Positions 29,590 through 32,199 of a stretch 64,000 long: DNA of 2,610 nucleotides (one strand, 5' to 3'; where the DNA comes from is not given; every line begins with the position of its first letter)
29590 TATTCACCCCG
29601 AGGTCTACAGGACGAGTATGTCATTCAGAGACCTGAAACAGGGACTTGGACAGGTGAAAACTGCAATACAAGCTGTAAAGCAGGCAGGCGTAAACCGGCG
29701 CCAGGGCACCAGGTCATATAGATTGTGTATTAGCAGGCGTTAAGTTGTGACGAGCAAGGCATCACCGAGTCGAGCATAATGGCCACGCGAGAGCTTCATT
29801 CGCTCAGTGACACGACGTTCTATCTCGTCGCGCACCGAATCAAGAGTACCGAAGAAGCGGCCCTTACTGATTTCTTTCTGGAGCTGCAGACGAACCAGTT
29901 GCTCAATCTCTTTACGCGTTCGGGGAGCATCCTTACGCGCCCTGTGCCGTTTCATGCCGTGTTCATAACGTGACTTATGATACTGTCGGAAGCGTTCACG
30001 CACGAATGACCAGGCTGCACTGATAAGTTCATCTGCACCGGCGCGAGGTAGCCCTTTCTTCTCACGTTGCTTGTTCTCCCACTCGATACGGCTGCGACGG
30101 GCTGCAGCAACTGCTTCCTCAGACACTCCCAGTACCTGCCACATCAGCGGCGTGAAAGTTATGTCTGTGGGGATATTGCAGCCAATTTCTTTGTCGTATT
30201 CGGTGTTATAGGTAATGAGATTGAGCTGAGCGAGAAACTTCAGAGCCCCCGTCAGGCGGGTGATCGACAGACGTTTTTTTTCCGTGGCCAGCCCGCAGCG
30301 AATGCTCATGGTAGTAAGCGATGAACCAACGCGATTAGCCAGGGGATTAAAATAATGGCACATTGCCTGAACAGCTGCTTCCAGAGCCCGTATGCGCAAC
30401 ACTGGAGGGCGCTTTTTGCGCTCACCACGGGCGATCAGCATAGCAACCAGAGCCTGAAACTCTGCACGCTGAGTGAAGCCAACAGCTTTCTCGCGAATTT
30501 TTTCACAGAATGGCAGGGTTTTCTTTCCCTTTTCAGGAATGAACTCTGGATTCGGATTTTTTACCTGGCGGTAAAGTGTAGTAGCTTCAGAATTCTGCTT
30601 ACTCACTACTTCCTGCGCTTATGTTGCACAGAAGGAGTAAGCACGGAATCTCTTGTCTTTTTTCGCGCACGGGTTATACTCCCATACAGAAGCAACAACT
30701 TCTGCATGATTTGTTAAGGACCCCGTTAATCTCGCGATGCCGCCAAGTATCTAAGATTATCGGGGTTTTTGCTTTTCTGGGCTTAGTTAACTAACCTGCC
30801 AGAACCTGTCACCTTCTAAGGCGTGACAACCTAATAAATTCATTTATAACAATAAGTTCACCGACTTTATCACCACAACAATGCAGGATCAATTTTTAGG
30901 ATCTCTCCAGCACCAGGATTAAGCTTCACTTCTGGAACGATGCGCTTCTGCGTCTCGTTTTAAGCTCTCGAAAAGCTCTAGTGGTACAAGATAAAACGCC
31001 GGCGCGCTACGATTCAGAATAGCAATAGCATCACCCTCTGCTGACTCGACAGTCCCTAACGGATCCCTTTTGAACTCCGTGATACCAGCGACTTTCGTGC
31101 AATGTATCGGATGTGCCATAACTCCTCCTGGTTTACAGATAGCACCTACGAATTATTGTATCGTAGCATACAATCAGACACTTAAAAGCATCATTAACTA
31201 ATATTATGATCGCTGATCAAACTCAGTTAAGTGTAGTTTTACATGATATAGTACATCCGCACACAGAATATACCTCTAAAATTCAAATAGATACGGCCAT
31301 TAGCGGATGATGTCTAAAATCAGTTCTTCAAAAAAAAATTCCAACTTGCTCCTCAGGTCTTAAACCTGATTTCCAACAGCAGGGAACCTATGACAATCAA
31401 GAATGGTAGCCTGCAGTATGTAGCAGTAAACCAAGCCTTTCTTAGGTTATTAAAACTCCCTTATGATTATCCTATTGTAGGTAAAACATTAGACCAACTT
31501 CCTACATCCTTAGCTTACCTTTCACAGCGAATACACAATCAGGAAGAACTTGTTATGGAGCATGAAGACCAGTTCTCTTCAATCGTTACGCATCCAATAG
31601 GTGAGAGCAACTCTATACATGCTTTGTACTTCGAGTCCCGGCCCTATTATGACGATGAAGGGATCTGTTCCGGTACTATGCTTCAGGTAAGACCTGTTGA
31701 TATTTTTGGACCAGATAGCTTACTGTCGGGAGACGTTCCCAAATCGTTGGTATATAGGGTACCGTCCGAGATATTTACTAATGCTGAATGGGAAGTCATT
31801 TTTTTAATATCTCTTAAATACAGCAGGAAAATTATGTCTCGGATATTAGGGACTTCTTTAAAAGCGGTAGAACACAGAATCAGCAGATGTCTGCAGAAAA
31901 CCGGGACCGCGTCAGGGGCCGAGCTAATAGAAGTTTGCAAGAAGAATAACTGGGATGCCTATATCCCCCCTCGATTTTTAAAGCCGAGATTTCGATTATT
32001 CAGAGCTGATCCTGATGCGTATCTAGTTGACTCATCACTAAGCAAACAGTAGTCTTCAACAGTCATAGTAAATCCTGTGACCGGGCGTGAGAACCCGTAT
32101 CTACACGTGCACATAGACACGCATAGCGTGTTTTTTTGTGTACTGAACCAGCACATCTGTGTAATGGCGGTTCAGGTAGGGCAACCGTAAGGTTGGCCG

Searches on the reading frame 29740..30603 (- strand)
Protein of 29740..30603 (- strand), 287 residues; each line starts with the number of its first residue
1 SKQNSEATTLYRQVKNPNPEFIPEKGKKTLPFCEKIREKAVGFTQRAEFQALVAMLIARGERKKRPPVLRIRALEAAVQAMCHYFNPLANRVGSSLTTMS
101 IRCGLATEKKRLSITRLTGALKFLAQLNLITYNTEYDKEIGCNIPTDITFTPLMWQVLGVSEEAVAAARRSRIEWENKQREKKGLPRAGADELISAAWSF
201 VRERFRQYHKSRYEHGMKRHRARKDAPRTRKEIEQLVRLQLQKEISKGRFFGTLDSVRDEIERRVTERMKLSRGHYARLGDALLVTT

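Call 103: search_protein_families(library=pfam, proteins=[window:29740-30603:-], max_evalue=0.01)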
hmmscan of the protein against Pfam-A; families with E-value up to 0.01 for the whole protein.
window:29740-30603:- (287 aa): 1 family
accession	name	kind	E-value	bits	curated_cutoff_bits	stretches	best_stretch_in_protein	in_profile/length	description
PF02387.20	IncFII_repA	-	1.2e-21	77.8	22.9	1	13-242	5-243/275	IncFII RepA protein family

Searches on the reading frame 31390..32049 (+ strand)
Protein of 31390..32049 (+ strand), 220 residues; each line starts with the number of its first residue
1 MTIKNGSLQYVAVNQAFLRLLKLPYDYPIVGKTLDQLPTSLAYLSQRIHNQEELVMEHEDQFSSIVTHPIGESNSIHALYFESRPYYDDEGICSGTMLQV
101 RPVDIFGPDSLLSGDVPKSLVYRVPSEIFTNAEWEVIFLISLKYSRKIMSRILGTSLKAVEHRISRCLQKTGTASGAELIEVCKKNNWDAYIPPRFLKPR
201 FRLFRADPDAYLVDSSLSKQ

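Call 103: search_protein_families(library=pfam, proteins=[window:31390-32049:+], max_evalue=0.01)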
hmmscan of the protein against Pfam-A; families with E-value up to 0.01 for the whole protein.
window:31390-32049:+ (220 aa): 1 family
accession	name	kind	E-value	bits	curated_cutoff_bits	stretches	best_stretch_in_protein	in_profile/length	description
PF08448.16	PAS_4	-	5.7e-06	27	23.1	1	3-102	10-104/110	PAS fold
